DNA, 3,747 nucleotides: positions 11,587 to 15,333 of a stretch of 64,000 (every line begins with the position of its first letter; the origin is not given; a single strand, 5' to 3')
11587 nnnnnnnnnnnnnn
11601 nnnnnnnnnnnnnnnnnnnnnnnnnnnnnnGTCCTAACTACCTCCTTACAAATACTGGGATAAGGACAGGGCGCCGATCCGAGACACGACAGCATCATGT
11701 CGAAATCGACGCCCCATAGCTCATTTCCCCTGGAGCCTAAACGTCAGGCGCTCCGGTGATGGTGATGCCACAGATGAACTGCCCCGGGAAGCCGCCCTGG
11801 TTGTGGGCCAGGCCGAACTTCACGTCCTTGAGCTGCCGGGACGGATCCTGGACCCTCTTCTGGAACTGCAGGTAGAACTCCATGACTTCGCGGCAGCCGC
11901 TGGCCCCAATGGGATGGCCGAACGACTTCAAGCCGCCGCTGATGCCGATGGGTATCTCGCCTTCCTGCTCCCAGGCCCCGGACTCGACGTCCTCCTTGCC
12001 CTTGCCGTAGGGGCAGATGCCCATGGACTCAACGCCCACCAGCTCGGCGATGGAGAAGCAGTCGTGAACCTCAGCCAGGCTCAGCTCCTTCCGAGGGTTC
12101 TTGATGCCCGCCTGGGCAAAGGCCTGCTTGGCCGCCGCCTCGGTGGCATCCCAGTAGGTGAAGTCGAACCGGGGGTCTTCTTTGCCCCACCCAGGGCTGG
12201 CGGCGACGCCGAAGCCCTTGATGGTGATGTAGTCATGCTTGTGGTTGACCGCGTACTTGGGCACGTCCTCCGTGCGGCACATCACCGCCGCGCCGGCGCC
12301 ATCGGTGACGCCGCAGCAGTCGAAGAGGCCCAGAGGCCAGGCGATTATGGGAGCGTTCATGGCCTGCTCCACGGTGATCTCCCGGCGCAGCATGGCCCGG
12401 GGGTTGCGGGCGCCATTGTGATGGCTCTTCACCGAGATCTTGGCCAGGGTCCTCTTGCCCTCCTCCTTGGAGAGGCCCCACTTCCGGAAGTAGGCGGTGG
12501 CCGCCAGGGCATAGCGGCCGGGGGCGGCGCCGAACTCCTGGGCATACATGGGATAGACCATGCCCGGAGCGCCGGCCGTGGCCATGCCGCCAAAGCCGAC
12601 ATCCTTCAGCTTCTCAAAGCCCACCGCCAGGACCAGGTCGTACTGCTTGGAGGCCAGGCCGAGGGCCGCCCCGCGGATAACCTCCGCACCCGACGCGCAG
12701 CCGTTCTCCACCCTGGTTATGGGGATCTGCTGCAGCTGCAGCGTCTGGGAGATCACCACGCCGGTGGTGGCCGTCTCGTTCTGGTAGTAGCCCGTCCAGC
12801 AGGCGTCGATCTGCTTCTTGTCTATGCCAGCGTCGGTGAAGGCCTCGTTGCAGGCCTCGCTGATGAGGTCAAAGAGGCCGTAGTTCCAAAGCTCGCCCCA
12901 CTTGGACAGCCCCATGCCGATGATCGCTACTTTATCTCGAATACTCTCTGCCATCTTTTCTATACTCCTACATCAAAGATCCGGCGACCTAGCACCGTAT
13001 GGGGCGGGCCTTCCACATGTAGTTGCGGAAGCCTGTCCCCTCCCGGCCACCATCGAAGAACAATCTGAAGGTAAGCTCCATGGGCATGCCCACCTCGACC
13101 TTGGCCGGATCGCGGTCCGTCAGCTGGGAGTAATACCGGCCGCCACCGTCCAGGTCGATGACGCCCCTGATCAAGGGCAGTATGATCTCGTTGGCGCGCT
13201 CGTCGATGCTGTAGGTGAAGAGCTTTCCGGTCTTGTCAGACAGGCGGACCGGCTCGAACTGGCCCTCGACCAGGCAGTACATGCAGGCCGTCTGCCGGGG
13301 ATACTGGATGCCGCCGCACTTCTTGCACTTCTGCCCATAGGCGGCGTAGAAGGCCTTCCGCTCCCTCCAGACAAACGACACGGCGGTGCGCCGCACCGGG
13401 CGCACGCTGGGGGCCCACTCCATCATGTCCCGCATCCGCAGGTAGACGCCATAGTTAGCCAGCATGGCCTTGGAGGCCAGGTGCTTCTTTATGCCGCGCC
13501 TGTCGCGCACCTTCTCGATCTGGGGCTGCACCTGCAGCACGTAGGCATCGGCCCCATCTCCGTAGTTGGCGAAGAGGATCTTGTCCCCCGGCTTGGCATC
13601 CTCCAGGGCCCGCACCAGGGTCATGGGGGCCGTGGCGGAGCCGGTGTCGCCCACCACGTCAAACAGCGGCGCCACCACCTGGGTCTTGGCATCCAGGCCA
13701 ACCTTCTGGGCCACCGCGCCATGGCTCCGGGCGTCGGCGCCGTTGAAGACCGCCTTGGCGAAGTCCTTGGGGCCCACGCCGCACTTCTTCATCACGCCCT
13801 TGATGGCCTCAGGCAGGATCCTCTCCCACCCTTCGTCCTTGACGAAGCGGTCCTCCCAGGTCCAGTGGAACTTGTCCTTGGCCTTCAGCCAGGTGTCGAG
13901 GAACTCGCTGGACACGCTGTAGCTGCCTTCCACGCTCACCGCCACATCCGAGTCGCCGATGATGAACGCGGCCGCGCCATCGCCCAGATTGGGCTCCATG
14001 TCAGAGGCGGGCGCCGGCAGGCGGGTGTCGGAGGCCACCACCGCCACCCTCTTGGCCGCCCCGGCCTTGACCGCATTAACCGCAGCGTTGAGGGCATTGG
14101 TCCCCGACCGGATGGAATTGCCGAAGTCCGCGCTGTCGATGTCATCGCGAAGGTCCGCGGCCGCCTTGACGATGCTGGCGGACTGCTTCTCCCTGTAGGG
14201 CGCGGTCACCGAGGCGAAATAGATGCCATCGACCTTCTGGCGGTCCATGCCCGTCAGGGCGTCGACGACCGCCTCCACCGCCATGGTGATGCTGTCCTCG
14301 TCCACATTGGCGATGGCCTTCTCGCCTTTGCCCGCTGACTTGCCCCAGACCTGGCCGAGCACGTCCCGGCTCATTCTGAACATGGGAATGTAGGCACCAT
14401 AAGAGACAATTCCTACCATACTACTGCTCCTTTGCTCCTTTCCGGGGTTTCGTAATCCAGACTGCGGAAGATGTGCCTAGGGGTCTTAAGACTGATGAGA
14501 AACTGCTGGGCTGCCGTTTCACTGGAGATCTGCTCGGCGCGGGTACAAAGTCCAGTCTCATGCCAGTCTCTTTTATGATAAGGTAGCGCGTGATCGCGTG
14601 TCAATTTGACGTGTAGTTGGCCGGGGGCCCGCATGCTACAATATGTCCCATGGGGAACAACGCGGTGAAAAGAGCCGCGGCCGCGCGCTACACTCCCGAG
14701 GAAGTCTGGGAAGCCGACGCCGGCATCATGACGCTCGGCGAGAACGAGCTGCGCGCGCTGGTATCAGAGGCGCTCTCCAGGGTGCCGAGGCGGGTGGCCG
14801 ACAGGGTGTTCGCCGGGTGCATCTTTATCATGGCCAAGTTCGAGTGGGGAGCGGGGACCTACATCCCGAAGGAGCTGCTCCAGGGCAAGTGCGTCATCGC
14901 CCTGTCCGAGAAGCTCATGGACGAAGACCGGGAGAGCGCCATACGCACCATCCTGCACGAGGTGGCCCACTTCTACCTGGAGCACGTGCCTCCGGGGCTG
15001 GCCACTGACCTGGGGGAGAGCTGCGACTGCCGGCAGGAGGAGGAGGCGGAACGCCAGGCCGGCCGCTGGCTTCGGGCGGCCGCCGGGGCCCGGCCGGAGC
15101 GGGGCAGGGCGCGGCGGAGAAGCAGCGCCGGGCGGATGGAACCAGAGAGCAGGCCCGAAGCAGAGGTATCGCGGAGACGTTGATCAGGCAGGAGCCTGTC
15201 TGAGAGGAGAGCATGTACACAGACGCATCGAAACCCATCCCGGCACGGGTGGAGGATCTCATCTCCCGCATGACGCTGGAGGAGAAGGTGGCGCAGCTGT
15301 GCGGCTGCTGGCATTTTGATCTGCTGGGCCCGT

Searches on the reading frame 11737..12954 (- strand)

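Call 32: search_protein_families(library=pfam, proteins=[window:11737-12954:-], max_evalue=0.0001)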
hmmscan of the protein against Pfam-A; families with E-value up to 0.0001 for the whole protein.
window:11737-12954:- (405 aa): 3 families
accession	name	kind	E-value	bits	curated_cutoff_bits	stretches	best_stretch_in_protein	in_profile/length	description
PF22691.2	Thiolase_C_1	-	3.4e-30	105.1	28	1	264-389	14-133/144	Thiolase C-terminal domain-like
PF00108.29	Thiolase_N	-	2e-14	54.1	26.4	1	21-228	17-259/260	Thiolase, N-terminal domain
PF02803.24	Thiolase_C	-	4e-08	33.4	27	1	273-367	26-100/123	Thiolase, C-terminal domain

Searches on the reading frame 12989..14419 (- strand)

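Call 32: search_protein_families(library=pfam, proteins=[window:12989-14419:-], max_evalue=0.0001)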
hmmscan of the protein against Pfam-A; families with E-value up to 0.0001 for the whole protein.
window:12989-14419:- (476 aa): 4 families
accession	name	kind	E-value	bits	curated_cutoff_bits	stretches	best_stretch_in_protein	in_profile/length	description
PF01796.24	OB_ChsH2_C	-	5.5e-10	39.5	27.1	1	391-452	2-65/65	ChsH2, C-terminal OB-fold domain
PF08541.16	ACP_syn_III_C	-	3.1e-08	34.1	26.6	1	211-290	2-81/90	3-Oxoacyl-[acyl-carrier-protein (ACP)] synthase III C terminal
PF08545.16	ACP_syn_III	-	1.5e-06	28.4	24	0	104-158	8-65/80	3-Oxoacyl-[acyl-carrier-protein (ACP)] synthase III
PF12172.15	zf-ChsH2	-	1.6e-06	28.2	23.2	1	362-385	11-34/37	ChsH2, rubredoxin-like zinc ribbon domain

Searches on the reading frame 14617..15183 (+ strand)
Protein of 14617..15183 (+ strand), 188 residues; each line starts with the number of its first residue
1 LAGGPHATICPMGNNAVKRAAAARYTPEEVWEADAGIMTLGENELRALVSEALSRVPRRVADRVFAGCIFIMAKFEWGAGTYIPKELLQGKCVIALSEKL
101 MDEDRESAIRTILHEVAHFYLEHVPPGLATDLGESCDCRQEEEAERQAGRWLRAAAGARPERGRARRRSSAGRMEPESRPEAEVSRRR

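Call 32: search_protein_families(library=pfam, proteins=[window:14617-15183:+], max_evalue=0.0001)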
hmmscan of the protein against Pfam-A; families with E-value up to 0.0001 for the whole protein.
window:14617-15183:+ (188 aa): 1 family
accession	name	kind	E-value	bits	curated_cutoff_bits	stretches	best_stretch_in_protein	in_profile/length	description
PF10263.15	SprT-like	-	8.2e-07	29.3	25.6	1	76-122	30-75/108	SprT-like family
